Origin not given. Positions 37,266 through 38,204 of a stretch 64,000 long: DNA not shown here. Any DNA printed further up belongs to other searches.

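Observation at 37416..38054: CADD-like dimetal oxidase keeping the self-sacrifice residues for pABA synthesis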

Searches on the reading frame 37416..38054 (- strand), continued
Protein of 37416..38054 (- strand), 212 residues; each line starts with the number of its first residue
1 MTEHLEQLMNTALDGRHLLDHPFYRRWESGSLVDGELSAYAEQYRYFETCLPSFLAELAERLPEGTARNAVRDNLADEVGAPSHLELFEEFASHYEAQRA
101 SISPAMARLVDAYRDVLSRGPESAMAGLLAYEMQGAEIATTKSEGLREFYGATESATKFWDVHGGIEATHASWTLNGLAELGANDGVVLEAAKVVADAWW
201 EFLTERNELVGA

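Call 23: find_encoding_contigs(protein=P0030, flank=10000, max_places=1)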
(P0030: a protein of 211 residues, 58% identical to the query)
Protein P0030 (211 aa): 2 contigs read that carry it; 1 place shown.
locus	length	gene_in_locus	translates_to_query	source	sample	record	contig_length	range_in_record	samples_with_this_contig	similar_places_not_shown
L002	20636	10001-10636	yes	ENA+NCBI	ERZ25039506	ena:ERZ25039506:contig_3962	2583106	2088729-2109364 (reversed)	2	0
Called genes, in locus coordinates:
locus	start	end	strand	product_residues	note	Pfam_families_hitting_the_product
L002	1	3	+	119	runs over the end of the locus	PF04237:YjbR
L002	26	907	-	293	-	PF01497:Peripla_BP_2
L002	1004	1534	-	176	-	PF11611:DUF4352 (weak)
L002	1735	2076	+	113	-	PF12840:HTH_20 (weak)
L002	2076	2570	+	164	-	PF10604:Polyketide_cyc2 (weak), PF08327:AHSA1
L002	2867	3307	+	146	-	-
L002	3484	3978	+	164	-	PF01292:Ni_hydr_CYTB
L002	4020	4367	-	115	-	PF01451:LMWPc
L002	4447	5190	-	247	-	PF00230:MIP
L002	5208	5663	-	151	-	PF00903:Glyoxalase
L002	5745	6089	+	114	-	PF12840:HTH_20 (weak), PF01022:HTH_5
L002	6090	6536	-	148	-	PF06197:DUF998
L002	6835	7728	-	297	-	PF01488:Shikimate_DH (weak), PF02826:2-Hacid_dh_C (weak), PF03446:NAD_binding_2, PF03807:F420_oxidored, PF07991:KARI_N (weak), PF14833:NAD_binding_11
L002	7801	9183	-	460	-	PF00083:Sugar_tr, PF07690:MFS_1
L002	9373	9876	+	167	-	PF00440:TetR_N (weak), PF16859:TetR_C_11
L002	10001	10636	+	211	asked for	PF03070:TENA_THI-4 (weak), PF14518:Haem_oxygenas_2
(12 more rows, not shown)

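Call 24: find_encoding_contigs(protein=P0066, flank=10000, max_places=1)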
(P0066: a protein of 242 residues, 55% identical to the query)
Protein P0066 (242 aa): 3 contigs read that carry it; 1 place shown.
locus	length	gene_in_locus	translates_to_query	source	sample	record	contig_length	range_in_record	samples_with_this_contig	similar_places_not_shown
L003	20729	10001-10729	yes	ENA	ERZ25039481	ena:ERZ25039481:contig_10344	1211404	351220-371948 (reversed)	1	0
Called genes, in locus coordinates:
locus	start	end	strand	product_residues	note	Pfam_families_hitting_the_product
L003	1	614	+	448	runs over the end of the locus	PF01047:MarR (weak), PF12802:MarR_2 (faint), PF13412:HTH_24 (weak), PF00480:ROK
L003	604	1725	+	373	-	PF00723:Glyco_hydro_15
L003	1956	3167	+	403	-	PF01547:SBP_bac_1, PF13531:SBP_bac_11 (faint)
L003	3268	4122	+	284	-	PF00528:BPD_transp_1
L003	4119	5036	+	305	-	PF00528:BPD_transp_1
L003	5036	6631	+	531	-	PF13199:Glyco_hydro_66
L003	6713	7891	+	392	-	PF00005:ABC_tran, PF13304:AAA_21 (faint), PF17912:OB_MalK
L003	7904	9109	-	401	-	PF07690:MFS_1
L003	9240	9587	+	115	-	PF06262:Zincin_1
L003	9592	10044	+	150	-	-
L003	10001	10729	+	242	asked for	PF14518:Haem_oxygenas_2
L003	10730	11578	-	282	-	PF00551:Formyl_trans_N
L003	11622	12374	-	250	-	PF22594:GTP-eEF1A_C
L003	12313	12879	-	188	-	PF00009:GTP_EFTU, PF01926:MMR_HSR1 (faint)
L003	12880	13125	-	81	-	-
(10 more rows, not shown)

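Call 25: find_encoding_contigs(protein=P0007, flank=10000, max_places=1)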
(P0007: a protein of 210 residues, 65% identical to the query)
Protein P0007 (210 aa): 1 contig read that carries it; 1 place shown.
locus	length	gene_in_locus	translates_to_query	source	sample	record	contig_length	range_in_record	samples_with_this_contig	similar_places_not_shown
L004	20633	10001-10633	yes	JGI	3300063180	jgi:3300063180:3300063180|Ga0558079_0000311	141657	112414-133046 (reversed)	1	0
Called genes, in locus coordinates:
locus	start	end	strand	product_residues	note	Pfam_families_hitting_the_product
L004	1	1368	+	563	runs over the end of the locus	PF00916:Sulfate_transp, PF01740:STAS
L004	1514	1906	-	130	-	PF20586:DUF6788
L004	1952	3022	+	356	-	PF00180:Iso_dh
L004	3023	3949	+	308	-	PF01063:Aminotran_4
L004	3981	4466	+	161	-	-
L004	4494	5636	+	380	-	PF02771:Acyl-CoA_dh_N, PF02770:Acyl-CoA_dh_M, PF00441:Acyl-CoA_dh_1, PF08028:Acyl-CoA_dh_2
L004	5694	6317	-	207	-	PF11303:DUF3105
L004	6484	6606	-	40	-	-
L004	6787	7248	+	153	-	PF01741:MscL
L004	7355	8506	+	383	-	PF07690:MFS_1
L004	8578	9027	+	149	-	-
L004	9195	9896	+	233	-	PF18920:DUF5671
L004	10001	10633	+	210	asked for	PF03070:TENA_THI-4 (weak), PF14518:Haem_oxygenas_2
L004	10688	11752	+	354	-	-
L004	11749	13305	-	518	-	-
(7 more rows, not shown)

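Call 29: find_related_loci(query=A1, collection=genome_contigs, flank=10000)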
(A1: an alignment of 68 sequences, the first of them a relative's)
Query A1 (212 aa) in genome_contigs; peptide patterns used: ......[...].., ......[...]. (x = any residue, [..] = any of these).
361 stretches matched a pattern; 270 encode a relative of the query (tblastn E <= 1e-3); the best 80 are kept; 80 distinct loci.
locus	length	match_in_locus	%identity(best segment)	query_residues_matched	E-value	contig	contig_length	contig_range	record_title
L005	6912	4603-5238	62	1-212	4e-84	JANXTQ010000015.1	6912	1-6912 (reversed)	MAG: Actinomycetes bacterium isolate 339R_metabat_105 339R_k141_1649241, whole genome shotgun sequence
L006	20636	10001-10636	64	1-212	1e-82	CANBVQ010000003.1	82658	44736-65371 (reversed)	MAG: Acidimicrobiaceae bacterium isolate JR-MC-G-240519-61 genome assembly, contig: JR-MC-G-240519-C335, whole genome sh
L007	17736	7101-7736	63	1-212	1e-81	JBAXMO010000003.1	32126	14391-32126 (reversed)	MAG: Actinomycetes bacterium isolate ELA455 MAG455_3, whole genome shotgun sequence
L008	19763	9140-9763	63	1-208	5e-81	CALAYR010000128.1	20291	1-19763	MAG TPA_asm: uncultured Acidimicrobiaceae bacterium isolate SRR6231140_bin.42_CONCOCT_v1.1_MAG genome assembly, contig:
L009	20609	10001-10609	64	8-210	8e-80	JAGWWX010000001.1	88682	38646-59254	MAG: Acidobacteria bacterium isolate REEB453 contig-150_334, whole genome shotgun sequence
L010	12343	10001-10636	58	1-212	7e-77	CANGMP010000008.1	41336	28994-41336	MAG: Acidimicrobiaceae bacterium isolate Jr-7aug17-11 genome assembly, contig: Jr-7aug17-C1347, whole genome shotgun seq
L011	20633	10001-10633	58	1-212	2e-74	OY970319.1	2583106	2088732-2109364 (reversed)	MAG: uncultured Acidimicrobiaceae bacterium isolate MFD03346.bin.1.10 genome assembly, chromosome: 1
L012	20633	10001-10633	56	1-212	4e-74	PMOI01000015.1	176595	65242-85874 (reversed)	MAG: Acidimicrobiaceae bacterium isolate palsa_458 73.20110600_P1M.18_contig_1109, whole genome shotgun sequence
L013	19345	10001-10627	56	1-209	3e-74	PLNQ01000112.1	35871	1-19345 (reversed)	MAG: Acidimicrobiaceae bacterium isolate fen_803 73.20120800_E1X.33_contig_22, whole genome shotgun sequence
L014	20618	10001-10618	57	1-206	4e-74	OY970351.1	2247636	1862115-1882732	MAG: uncultured Acidimicrobiaceae bacterium isolate MFD06092.bin.1.32 genome assembly, chromosome: 1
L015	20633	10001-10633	57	1-212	3e-73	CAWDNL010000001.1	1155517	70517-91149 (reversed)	MAG: uncultured Acidimicrobiaceae bacterium isolate MFD03399.bin.1.96 genome assembly, contig: contig_13154, whole genom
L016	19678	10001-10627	56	1-209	3e-73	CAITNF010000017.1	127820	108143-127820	MAG: uncultured actinobacterium isolate VK_bin-4481 genome assembly, contig: bin-4481:17/18, whole genome shotgun sequen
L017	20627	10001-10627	59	1-209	3e-73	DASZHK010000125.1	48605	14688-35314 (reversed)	MAG TPA_asm: Acidimicrobiales bacterium isolate SMAG_U6573 k141_7186882, whole genome shotgun sequence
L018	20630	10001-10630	56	1-210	6e-73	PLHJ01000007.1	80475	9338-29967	MAG: Acidimicrobiaceae bacterium isolate bog_573 73.20110800_S1S.2_contig_4509, whole genome shotgun sequence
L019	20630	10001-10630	59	1-211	2e-72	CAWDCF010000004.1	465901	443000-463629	MAG: uncultured Acidimicrobiaceae bacterium isolate MFD04780.bin.3.17 genome assembly, contig: contig_20894, whole genom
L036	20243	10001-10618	54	1-206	5e-67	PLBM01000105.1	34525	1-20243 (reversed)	MAG: Acidimicrobiaceae bacterium isolate palsa_611 73.20111000_P3M.84_contig_10766, whole genome shotgun sequence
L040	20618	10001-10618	55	1-206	1e-65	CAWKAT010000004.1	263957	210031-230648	MAG: uncultured Acidimicrobiaceae bacterium isolate MFD04540.bin.1.79 genome assembly, contig: contig_12841, whole genom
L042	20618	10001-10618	53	1-206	4e-65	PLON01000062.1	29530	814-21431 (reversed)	MAG: Acidimicrobiaceae bacterium isolate bog_800 73.20120700_S3X.67_contig_7229, whole genome shotgun sequence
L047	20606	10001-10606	54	5-206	8e-64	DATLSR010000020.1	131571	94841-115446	MAG TPA_asm: Acidimicrobiales bacterium isolate SMAG_U13935 k141_118558, whole genome shotgun sequence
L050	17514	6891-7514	51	1-209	2e-63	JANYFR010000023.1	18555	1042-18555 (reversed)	MAG: Acidimicrobiales bacterium isolate 339R_metabinner_7 339R_k141_447986, whole genome shotgun sequence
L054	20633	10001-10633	52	1-212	2e-62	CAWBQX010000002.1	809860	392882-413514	MAG: uncultured Acidimicrobiaceae bacterium isolate MFD01633.bin.1.170 genome assembly, contig: contig_1739, whole genom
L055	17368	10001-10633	53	1-212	1e-62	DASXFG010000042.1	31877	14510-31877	MAG TPA_asm: Acidimicrobiales bacterium isolate SMAG_U5132 k141_2040713, whole genome shotgun sequence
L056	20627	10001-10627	51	1-209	1e-62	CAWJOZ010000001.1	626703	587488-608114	MAG: uncultured Acidimicrobiaceae bacterium isolate MFD04463.bin.1.14 genome assembly, contig: contig_24971, whole genom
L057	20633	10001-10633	51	1-212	3e-62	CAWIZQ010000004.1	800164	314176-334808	MAG: uncultured Acidimicrobiaceae bacterium isolate MFD06092.bin.2.149 genome assembly, contig: contig_19616, whole geno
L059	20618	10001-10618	51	1-206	2e-61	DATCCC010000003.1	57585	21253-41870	MAG TPA_asm: Acidimicrobiales bacterium isolate SMAG_U7689 k141_368687, whole genome shotgun sequence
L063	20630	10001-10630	52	1-210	2e-61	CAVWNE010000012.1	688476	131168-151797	MAG: uncultured Acidimicrobiaceae bacterium isolate MFD09495.bin.1.2 genome assembly, contig: contig_2641, whole genome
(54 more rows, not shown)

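Call 33: search_protein_families(library=pfam, proteins=[L040:8405-9886:-, L014:5961-7055:+, L036:5764-6813:-, L042:10752-12398:+, L054:12363-13016:-, L050:11185-12225:-, L055:13384-14046:+, L015:10649-11497:-, L059:14186-15643:+, L063:8820-9365:+], max_evalue=0.001)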
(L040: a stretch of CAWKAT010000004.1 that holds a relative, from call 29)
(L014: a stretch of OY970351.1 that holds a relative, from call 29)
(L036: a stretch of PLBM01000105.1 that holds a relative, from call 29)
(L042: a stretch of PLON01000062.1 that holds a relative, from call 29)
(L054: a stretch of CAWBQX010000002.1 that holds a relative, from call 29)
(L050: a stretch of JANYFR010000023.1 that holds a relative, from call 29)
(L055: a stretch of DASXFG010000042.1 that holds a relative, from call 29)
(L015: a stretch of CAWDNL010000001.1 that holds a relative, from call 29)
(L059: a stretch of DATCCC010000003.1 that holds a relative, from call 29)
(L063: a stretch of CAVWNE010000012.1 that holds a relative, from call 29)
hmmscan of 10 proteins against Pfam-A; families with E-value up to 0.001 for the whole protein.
L040:8405-9886:- (493 aa): 7 families
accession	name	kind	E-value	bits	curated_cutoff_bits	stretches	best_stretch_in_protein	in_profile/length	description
PF14559.12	TPR_19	-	3.6e-07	30.9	25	1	400-461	3-58/68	Tetratricopeptide repeat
PF07719.23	TPR_2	-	4.5e-07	29.9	27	0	429-459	2-32/34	Tetratricopeptide repeat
PF13424.12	TPR_12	-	1.9e-06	28.4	30.1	1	399-453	14-70/77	Tetratricopeptide repeat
PF13428.12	TPR_14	-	7.2e-06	26.6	23.5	1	429-471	2-44/44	Tetratricopeptide repeat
PF13432.12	TPR_16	-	3.1e-05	24.8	32.7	0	432-470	1-39/65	Tetratricopeptide repeat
PF00515.34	TPR_1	-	0.00013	22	27.8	0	394-414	7-27/34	Tetratricopeptide repeat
PF13181.12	TPR_8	-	0.00073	19.9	25.7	0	429-453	2-26/34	Tetratricopeptide repeat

L014:5961-7055:+ (364 aa): 4 families
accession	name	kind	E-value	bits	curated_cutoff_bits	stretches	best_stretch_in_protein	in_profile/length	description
PF00005.33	ABC_tran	-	1.6e-35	123.1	25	1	38-179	2-136/137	ABC transporter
PF08402.16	TOBE_2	-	1.4e-15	57.6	21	1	266-344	2-74/76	TOBE domain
PF13304.12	AAA_21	-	6.3e-05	23.6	27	0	52-70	4-22/304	AAA domain, putative AbiEii toxin, Type IV TA system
PF02463.25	SMC_N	-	0.00055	19.9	40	0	45-225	22-212/220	RecF/RecN/SMC N terminal domain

L036:5764-6813:- (349 aa): 1 family
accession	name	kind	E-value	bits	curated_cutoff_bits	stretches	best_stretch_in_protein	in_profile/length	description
PF01791.15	DeoC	-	4e-56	190.6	23.8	1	68-325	2-229/229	DeoC/LacD family aldolase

L042:10752-12398:+ (548 aa): 1 family
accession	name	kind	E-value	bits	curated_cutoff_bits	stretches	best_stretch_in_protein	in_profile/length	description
PF00342.24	PGI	-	1.8e-218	726.5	22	1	55-536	1-486/486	Phosphoglucose isomerase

L054:12363-13016:- (217 aa): 0 families

L050:11185-12225:- (346 aa): 2 families
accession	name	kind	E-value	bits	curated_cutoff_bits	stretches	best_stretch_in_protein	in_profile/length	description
PF03446.21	NAD_binding_2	-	2.5e-35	122.3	21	1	12-161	2-153/161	NAD binding domain of 6-phosphogluconate dehydrogenase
PF00393.24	6PGD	-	7.8e-20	71.9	27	2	193-221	1-29/290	6-phosphogluconate dehydrogenase, C-terminal domain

L055:13384-14046:+ (220 aa): 1 family
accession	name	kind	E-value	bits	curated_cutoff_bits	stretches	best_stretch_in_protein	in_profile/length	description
PF01182.26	Glucosamine_iso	-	1.2e-46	159.8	27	1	10-206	2-218/225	Glucosamine-6-phosphate isomerases/6-phosphogluconolactonase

L015:10649-11497:- (282 aa): 2 families
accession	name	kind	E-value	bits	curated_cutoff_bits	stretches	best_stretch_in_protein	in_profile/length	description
PF00551.24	Formyl_trans_N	-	3.2e-42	144.8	26.1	1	86-262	2-181/181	Formyl transferase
PF01842.31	ACT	-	0.00015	21.9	27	1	5-60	2-59/66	ACT domain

L059:14186-15643:+ (485 aa): 2 families
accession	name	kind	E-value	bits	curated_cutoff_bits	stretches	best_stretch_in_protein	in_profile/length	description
PF02781.21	G6PD_C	-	2.3e-87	293.2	27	1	198-475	1-291/296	Glucose-6-phosphate dehydrogenase, C-terminal domain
PF00479.28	G6PD_N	-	2.5e-46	159.1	22.1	1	20-196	2-183/183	Glucose-6-phosphate dehydrogenase, NAD binding domain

L063:8820-9365:+ (181 aa): 0 families

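Call 34: predict_structure(alignment_id=A1)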
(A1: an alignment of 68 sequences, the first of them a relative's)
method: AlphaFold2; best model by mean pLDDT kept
length: 212 residues; sequences in the alignment: 68
mean_pLDDT: 97.2   pTM: 0.92
mean pLDDT of the five models: 97.2, 97.1, 97.1, 96.6, 96.5
residues with pLDDT >= 90: 207; 70-90: 3; 50-70: 2; < 50: 0
segments of 3 or more residues with pLDDT < 50: none
pLDDT, mean of each block of 10 residues (from residue 1): 96 98 98 97 98 99 98 98 96 98 99 99 99 98 98 98 95 98 98 99 95 59
secondary structure, 60 per line:
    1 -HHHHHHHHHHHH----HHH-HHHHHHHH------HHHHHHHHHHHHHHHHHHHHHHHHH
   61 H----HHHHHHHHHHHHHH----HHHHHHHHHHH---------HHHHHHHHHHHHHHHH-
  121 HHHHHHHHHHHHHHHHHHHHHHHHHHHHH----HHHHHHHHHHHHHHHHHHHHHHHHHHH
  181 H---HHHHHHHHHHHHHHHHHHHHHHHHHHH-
elements in order: H2-13 H22-29 H36-61 H66-79 H84-94 H104-119 H121-149 H154-181 H185-211

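Call 41: fold_search(model_id=the predicted structure, library=pdb)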
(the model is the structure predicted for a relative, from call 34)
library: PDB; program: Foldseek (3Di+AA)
matches with E <= 10: 584; with E <= 0.001: 58
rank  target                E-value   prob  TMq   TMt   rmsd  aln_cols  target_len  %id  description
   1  8va9_A                2.9e-11  1.00  0.90  0.89   1.6       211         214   27  Crystal structure of FeII/MnII CtCADD from Chlamydia trachomatis (released 2024-11-06)
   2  8vag_A                3.4e-11  1.00  0.89  0.87   1.6       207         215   26  Crystal structure of MnII/MnII CtCADD from Chlamydia trachomatis (released 2024-11-06)
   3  1rcw_A                1.3e-10  1.00  0.88  0.88   1.9       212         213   26  Crystal structure of CT610 from Chlamydia trachomatis (released 2004-05-04)
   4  1rcw_B                1.7e-10  1.00  0.88  0.88   1.9       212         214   26  Crystal structure of CT610 from Chlamydia trachomatis (released 2004-05-04)
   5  1otw_A                2.4e-06  1.00  0.85  0.72   2.6       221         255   15  Crystal structure of PqqC in complex with PQQ and a putative H2O2 (released 2004-05-11)
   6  3hlx_A                2.8e-06  1.00  0.85  0.72   2.6       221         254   16  Crystal Structure of PqqC Active Site Mutant Y175F in Complex with PQQ (released 2010-05-12)
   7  5vrc_A                1.0e-05  1.00  0.76  0.71   3.4       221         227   21  Crystal structure for Methylobacterium extorquens PqqC (truncation of natural CD fusion) (released 2018-05-16)
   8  5vrd_C                1.4e-05  1.00  0.70  0.73   5.4       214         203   21  Crystal structure for Methylobacterium extorquens PqqCD (natural fusion) (released 2018-05-16)
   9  5vrc_D                1.4e-05  1.00  0.57  0.54   9.8       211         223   21  Crystal structure for Methylobacterium extorquens PqqC (truncation of natural CD fusion) (released 2018-05-16)
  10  7twa_A                1.7e-05  1.00  0.81  0.78   2.7       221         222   20  Crystal structure of apo BesC from Streptomyces cattleya (released 2022-04-13)
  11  3b5p                  1.8e-05  1.00  0.78  0.72   3.4       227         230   15  Crystal structure of a cadd-like protein of unknown function (npun_f6505) from nostoc punctiforme pcc 73102 at 2.00 A re (released 2007-11-13)
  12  7twa_D                1.9e-05  1.00  0.81  0.77   2.9       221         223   20  Crystal structure of apo BesC from Streptomyces cattleya (released 2022-04-13)
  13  5vrc_B                2.3e-05  1.00  0.78  0.73   2.9       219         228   21  Crystal structure for Methylobacterium extorquens PqqC (truncation of natural CD fusion) (released 2018-05-16)
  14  5vrc_C                2.9e-05  1.00  0.77  0.72   2.8       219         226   20  Crystal structure for Methylobacterium extorquens PqqC (truncation of natural CD fusion) (released 2018-05-16)
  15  7twa_C                2.9e-05  1.00  0.79  0.76   3.0       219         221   20  Crystal structure of apo BesC from Streptomyces cattleya (released 2022-04-13)
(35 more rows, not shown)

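Call 53: search_protein_representatives(protein=P0001)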
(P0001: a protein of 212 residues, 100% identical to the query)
Query: 212 residues. Proteins with E-value up to 0.001 (for the whole library): 798; up to 1e-10: 305; up to 1e-30: 32. The best 150 are listed.
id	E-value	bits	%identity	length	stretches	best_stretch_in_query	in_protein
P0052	2.4e-66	239.9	56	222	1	4-211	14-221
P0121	6.1e-64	232.0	53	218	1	2-210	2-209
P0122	2.8e-56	207.0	52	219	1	2-210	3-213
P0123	2.5e-55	203.9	49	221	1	10-207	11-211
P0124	2.4e-51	190.9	50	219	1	6-207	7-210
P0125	2.5e-49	184.3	50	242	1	5-207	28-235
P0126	1.3e-48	182.0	48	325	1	5-208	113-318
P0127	5.6e-47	176.6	58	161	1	51-209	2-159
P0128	4.3e-46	173.7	47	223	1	5-207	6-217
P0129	3.1e-45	170.9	54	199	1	54-206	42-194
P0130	2.2e-44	168.2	51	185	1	14-173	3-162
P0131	2.8e-44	167.8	44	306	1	6-207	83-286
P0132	4.0e-44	167.3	44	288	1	5-207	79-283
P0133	5.8e-44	166.8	46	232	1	5-207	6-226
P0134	3.8e-43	164.1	46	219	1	9-207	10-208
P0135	4.8e-43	163.8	41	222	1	11-209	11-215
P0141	8.3e-39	149.9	45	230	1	7-207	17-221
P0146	4.0e-33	131.4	43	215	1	13-204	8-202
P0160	9.0e-28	113.9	37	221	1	7-203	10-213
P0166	2.2e-26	109.4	35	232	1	16-211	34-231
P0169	5.4e-26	108.1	36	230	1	9-204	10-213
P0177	2.1e-24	102.9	32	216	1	9-209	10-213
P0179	3.0e-24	102.4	38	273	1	9-203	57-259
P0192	1.1e-21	94.0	34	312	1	2-204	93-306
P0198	2.8e-21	92.7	34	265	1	10-208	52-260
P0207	1.8e-20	90.1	56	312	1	4-97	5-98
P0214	8.6e-20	87.8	36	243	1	9-204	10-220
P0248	1.7e-17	80.3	33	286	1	7-173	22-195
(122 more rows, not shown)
